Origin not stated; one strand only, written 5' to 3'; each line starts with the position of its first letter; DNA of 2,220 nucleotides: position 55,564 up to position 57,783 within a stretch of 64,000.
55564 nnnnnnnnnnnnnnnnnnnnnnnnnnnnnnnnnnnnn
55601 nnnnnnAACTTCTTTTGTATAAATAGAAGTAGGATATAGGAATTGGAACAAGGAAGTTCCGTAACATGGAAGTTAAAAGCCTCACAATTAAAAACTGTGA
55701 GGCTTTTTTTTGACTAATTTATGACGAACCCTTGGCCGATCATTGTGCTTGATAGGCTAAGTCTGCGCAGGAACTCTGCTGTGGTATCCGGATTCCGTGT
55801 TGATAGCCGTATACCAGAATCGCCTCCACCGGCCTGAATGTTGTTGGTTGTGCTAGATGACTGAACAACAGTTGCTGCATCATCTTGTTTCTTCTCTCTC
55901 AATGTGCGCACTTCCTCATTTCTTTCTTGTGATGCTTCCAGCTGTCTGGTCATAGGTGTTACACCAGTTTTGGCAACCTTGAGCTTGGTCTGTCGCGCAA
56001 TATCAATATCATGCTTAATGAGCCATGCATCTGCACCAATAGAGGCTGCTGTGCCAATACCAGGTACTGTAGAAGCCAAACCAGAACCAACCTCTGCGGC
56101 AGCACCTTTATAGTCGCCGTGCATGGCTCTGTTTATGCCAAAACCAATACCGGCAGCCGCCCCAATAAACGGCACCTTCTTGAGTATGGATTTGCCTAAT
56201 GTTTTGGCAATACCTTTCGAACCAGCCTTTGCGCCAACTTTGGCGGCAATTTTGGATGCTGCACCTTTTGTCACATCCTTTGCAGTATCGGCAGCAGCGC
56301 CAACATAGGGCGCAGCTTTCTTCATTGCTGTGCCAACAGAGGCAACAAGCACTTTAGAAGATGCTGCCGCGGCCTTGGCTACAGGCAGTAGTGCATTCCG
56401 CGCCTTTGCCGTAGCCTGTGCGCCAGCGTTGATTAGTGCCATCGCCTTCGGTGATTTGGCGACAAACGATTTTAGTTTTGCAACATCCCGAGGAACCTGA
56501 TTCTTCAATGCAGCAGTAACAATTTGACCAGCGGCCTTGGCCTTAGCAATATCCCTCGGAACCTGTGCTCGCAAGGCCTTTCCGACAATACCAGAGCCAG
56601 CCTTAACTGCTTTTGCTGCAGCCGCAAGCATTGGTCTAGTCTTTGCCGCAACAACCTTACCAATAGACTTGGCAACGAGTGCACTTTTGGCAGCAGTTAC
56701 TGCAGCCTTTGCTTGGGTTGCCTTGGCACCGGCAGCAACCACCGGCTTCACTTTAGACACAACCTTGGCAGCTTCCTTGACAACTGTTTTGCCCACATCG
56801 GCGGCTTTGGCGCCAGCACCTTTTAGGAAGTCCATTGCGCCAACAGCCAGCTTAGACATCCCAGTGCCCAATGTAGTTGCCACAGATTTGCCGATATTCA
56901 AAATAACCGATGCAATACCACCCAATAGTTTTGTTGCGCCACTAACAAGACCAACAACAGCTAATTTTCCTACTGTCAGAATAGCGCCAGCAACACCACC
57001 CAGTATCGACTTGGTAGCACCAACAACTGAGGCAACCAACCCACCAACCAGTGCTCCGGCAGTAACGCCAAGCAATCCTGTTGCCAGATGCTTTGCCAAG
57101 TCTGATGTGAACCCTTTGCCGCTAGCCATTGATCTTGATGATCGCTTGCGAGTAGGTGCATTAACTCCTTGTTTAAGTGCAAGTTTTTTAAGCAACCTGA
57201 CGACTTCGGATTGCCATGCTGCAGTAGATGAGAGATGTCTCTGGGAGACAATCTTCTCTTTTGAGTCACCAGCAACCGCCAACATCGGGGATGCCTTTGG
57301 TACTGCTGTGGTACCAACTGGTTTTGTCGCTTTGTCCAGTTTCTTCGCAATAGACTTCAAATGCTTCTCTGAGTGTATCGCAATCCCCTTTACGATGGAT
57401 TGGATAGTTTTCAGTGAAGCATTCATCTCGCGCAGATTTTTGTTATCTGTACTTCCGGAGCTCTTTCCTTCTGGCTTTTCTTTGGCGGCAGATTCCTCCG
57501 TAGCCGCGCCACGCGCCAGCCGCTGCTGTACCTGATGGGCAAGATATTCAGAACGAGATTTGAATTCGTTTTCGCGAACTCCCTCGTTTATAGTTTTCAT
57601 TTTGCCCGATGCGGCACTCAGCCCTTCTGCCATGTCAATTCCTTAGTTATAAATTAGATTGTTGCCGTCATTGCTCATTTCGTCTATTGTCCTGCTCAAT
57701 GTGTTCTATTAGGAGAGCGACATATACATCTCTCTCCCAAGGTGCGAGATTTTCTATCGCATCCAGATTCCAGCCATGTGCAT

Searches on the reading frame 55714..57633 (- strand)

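Call 6: search_protein_families(library=pfam, proteins=[window:55714-57633:-])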
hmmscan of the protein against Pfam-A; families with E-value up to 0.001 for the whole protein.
window:55714-57633:- (639 aa): 0 families

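Call 35: search_protein_families(library=phrogs, proteins=[window:55714-57633:-], max_evalue=0.00001)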
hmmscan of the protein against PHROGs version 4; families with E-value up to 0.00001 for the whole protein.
window:55714-57633:- (639 aa): 3 families
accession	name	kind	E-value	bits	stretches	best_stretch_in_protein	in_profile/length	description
phrog_23178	-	other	1.7e-20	74.4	1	417-546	256-378/626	peptidase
phrog_34252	-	lysis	8.6e-15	55.4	1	421-547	305-426/1036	endolysin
phrog_18972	-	unknown function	7.6e-12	45.3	1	426-544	254-375/865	-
